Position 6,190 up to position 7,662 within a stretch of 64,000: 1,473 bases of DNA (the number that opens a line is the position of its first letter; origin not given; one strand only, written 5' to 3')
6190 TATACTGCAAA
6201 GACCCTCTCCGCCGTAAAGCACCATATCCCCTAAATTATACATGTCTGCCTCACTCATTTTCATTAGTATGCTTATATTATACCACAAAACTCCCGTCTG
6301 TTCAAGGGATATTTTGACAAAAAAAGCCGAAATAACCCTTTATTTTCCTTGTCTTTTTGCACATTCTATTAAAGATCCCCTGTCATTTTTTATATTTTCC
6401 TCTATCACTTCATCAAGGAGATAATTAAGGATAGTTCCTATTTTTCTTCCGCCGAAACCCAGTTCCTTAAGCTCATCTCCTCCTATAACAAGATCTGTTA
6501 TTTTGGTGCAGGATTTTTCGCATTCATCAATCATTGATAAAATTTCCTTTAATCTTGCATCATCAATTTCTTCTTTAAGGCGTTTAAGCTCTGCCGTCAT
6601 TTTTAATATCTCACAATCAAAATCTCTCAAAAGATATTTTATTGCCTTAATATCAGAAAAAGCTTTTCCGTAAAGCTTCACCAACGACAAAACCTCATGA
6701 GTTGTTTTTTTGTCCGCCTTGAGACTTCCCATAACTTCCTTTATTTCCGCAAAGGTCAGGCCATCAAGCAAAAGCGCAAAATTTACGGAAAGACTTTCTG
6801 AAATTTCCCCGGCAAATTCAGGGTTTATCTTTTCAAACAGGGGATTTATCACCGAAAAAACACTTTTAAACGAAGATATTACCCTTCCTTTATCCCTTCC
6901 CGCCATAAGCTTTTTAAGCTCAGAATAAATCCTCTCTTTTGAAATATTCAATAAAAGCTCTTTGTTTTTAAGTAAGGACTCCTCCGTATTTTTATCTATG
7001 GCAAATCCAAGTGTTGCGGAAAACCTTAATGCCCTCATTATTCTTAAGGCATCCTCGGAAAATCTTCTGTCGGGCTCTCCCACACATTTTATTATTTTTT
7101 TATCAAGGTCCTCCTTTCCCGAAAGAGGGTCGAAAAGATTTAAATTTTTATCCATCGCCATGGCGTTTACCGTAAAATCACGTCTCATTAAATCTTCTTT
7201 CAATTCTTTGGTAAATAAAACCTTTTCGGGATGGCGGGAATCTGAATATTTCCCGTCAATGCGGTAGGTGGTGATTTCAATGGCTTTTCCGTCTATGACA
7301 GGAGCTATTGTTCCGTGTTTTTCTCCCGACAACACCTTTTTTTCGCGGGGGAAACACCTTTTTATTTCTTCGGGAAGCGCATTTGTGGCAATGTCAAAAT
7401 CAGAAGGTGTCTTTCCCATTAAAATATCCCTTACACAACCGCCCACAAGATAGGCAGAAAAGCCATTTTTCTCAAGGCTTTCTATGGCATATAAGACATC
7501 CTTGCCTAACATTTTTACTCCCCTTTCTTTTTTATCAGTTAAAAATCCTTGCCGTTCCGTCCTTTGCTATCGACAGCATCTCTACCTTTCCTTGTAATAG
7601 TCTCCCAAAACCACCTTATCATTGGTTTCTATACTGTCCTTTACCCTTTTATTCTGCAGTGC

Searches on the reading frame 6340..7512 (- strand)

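Call 90: search_protein_families(library=pfam, proteins=[window:6340-7512:-], max_evalue=0.001)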
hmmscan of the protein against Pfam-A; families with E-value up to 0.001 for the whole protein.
window:6340-7512:- (390 aa): 3 families
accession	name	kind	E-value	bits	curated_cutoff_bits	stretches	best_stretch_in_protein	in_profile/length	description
PF01743.26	PolyA_pol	-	5.7e-40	137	23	1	20-141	1-125/126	Poly A polymerase head domain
PF13735.12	tRNA_NucTran2_2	-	1.2e-09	38.8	27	1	246-384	11-148/149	tRNA nucleotidyltransferase domain 2 putative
PF12627.12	PolyA_pol_RNAbd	-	5.6e-09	36.1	22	1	169-205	1-37/64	Probable RNA and SrmB- binding site of polymerase A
